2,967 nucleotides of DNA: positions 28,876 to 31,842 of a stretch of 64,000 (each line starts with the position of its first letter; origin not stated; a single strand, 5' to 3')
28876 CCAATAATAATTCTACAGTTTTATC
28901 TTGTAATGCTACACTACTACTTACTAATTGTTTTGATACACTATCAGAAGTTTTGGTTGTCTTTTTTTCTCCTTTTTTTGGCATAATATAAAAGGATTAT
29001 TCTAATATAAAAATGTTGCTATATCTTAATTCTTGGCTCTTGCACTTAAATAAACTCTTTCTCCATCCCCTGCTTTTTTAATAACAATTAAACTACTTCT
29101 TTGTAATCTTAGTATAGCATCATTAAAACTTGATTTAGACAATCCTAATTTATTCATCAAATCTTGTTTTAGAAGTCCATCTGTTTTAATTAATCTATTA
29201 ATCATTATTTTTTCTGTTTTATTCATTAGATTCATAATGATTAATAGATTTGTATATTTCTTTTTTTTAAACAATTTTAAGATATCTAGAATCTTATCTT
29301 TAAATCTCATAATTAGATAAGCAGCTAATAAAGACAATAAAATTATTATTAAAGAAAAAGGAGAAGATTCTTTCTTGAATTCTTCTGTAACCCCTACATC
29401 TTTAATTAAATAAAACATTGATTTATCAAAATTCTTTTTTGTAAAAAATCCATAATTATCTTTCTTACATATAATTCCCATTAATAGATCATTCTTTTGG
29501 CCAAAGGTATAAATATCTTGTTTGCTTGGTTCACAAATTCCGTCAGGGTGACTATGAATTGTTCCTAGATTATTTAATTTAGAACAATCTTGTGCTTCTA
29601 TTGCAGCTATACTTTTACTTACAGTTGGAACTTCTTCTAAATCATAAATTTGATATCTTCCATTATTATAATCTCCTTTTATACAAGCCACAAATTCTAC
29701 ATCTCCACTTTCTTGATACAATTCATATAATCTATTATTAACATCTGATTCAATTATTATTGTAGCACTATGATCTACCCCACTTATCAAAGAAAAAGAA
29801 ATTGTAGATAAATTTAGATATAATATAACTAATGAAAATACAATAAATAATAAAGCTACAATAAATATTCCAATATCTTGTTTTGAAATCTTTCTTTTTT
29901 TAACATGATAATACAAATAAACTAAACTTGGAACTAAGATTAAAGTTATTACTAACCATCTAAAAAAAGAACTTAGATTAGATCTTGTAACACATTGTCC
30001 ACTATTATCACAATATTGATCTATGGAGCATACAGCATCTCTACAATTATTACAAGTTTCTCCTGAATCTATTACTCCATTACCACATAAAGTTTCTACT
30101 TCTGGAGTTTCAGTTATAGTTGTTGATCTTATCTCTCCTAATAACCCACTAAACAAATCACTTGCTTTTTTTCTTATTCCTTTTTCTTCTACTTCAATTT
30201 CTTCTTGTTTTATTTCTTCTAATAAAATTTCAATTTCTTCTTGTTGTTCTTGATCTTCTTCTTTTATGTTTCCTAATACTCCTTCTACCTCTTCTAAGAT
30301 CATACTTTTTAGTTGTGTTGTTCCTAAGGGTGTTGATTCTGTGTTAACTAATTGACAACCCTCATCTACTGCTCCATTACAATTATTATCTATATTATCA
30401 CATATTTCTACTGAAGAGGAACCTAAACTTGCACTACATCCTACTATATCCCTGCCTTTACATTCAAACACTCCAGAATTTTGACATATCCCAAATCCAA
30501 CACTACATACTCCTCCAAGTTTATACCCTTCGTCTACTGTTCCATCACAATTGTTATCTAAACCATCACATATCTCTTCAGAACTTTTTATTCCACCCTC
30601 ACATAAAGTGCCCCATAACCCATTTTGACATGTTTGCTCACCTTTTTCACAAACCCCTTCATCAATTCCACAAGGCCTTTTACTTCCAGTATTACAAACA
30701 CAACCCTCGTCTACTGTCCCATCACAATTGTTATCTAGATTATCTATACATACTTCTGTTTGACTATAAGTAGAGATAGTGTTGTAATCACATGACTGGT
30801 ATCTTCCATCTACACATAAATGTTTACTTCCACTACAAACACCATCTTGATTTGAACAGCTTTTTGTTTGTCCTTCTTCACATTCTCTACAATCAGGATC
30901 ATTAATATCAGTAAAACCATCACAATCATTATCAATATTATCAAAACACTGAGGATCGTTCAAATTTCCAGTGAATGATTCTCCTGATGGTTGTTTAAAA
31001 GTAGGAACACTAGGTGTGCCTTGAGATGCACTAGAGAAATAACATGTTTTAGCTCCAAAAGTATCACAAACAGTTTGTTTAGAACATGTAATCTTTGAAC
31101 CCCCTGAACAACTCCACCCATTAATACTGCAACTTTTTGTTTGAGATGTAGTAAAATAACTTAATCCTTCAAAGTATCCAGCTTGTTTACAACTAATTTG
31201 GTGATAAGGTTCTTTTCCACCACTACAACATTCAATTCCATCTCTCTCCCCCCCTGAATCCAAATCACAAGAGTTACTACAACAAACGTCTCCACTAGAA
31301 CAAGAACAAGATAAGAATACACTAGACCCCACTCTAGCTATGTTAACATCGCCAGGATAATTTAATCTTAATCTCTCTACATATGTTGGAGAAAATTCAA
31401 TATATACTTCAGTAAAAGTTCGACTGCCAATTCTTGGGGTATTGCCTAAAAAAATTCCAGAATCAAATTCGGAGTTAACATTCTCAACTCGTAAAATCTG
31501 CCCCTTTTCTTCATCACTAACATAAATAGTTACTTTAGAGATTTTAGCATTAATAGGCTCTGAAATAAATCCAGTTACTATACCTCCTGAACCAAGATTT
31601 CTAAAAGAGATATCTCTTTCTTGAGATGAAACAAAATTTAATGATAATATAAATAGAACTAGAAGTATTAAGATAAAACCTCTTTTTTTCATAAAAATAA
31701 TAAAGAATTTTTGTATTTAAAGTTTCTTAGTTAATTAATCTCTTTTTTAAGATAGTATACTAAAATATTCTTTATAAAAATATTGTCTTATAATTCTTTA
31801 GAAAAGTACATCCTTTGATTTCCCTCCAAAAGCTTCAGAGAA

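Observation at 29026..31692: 888-aa secreted Cys-rich repeat protein fused to TM segments, a JAMM-type metal motif and a C-terminal winged-helix domain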

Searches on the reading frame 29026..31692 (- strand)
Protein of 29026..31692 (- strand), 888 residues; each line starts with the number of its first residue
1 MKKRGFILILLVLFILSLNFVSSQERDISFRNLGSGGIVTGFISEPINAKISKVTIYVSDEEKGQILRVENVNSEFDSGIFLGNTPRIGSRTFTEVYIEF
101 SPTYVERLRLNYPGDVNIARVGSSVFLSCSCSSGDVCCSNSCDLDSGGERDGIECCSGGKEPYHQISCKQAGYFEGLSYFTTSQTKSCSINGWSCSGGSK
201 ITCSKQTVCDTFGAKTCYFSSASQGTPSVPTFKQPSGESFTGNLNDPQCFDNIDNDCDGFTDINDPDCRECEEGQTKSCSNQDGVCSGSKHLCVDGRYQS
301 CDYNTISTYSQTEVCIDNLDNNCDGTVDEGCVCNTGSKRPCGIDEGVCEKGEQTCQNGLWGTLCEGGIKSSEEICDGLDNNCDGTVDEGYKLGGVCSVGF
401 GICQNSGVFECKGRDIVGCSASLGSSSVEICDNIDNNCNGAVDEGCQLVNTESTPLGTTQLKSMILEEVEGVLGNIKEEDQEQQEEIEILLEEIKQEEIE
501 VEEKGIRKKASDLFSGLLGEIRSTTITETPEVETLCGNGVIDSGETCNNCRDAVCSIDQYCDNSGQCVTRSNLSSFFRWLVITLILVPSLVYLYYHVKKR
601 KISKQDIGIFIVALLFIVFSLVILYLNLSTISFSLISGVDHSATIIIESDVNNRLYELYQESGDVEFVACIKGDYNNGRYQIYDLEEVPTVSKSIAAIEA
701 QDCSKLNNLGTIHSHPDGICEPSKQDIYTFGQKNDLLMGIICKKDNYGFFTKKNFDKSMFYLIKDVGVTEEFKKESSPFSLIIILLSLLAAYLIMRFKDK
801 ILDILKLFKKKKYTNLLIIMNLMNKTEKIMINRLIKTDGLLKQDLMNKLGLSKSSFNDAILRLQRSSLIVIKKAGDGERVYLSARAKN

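Call 3: search_protein_families(library=pfam, proteins=[window:29026-31692:-], max_evalue=1)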
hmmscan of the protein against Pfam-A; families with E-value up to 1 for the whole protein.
window:29026-31692:- (888 aa): 6 families
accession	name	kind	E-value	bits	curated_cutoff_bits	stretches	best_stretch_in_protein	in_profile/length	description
PF11617.13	Cu-binding_MopE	-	8.3e-19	68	27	4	428-444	14-30/30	Putative metal-binding motif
PF01529.25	DHHC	-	1.2e-07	32.2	28.7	1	546-636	21-118/133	DHHC palmitoyltransferase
PF14464.11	Prok-JAB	-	2.3e-05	24.7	25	1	652-742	5-102/114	Prokaryotic homologs of the JAB domain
PF13412.12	HTH_24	-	0.036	14.1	21.9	1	823-869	1-47/48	Winged helix-turn-helix DNA-binding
PF12159.13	DUF3593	-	0.2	12.2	25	1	583-631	6-54/88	Protein of unknown function (DUF3593)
PF24677.1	DUF7657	-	0.76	8.9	26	1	569-631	315-372/401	Domain of unknown function (DUF7657)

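Call 4: search_protein_families(library=ncbifam, proteins=[window:29026-31692:-], max_evalue=1)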
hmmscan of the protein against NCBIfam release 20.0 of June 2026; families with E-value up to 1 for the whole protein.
window:29026-31692:- (888 aa): 6 families
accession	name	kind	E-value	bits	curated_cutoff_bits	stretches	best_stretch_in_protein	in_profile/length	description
NF053606.1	Sta1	subfamily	0.0031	17.6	80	1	812-875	7-70/100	Sta1 family transcriptional regulator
NF001624.0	PRK00411.1-2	subfamily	0.0067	15.3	354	1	803-879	271-353/374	ORC1-type DNA replication protein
NF033662.1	acid_disulf_rpt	repeat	0.012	15.4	41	1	247-270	5-28/32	acidic double-disulfide repeat-containing protein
NF058523.1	6A-MBL_cap2_3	equivalog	0.035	12.6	320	1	691-731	608-648/665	anti-phage 6A-MBL system cap2_3 protein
NF040939.2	trans_reg_lrs14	equivalog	0.074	13.1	90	1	809-874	5-71/103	Lrs14 family HTH-type transcriptional regulator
NF041370.1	desamp_Halo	equivalog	0.074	12.9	130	1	693-726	62-95/133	desampylase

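Call 6: search_solved_structures(query=window:29026-31692:-, max_evalue=1, show_alignments=3)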
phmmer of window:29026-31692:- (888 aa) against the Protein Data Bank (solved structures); distinct sequences matched with E-value up to 1: 6.
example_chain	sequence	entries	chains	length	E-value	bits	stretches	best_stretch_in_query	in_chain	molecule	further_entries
1oi0_A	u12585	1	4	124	0.0013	19.8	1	664-733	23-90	HYPOTHETICAL PROTEIN AF2198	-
1r5x_A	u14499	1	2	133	0.0014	19.7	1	662-733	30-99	AfJAMM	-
5aip_A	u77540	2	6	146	0.11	13.5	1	814-886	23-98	TRANSCRIPTIONAL REGULATOR, MARR FAMILY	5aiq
6bmm_A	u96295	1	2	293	0.66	10.9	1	540-624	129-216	human DHHC20 palmitoyltransferase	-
6bmn_A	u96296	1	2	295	0.67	10.8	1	540-624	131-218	human DHHC20 palmitoyltransferase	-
6bml_A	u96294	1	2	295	0.7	10.8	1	540-624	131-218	human DHHC20 palmitoyltransferase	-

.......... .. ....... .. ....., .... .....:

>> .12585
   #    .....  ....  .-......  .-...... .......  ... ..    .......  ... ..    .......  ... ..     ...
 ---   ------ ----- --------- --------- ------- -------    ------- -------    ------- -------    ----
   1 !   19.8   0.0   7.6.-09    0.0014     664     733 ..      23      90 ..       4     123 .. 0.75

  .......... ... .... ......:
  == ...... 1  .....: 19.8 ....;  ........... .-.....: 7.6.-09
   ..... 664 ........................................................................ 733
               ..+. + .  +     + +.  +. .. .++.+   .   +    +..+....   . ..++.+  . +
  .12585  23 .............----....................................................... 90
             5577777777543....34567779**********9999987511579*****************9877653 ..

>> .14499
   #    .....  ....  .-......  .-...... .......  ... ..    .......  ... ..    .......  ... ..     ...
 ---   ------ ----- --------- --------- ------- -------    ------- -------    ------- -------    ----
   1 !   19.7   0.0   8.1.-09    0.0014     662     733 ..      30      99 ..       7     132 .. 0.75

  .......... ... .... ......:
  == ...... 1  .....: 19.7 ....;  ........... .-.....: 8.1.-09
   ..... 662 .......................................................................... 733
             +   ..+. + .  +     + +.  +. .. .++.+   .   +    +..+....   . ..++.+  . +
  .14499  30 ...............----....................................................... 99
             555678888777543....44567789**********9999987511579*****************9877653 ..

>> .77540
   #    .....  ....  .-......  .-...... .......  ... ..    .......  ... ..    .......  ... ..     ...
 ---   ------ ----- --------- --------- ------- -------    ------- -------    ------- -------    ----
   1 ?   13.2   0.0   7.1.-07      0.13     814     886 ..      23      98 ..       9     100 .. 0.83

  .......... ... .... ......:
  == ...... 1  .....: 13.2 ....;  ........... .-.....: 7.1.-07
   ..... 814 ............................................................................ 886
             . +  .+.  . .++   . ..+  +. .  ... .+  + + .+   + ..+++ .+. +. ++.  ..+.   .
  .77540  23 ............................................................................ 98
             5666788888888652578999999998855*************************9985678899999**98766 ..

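Call 71: search_protein_families(library=phrogs, proteins=[window:29026-31692:-], max_evalue=0.01)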
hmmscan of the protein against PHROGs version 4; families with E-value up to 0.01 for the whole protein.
window:29026-31692:- (888 aa): 0 families

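Call 82: search_protein_families(library=padloc, proteins=[window:29026-31692:-], max_evalue=0.01)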
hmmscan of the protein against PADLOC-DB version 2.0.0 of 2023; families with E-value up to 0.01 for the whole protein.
window:29026-31692:- (888 aa): 2 families
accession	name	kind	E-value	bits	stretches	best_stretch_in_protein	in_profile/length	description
PDLC00907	JAB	-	0.0027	15.8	1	699-730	47-78/140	JAB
PDLC00890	JAB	-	0.0038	14.7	0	642-729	9-111/157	JAB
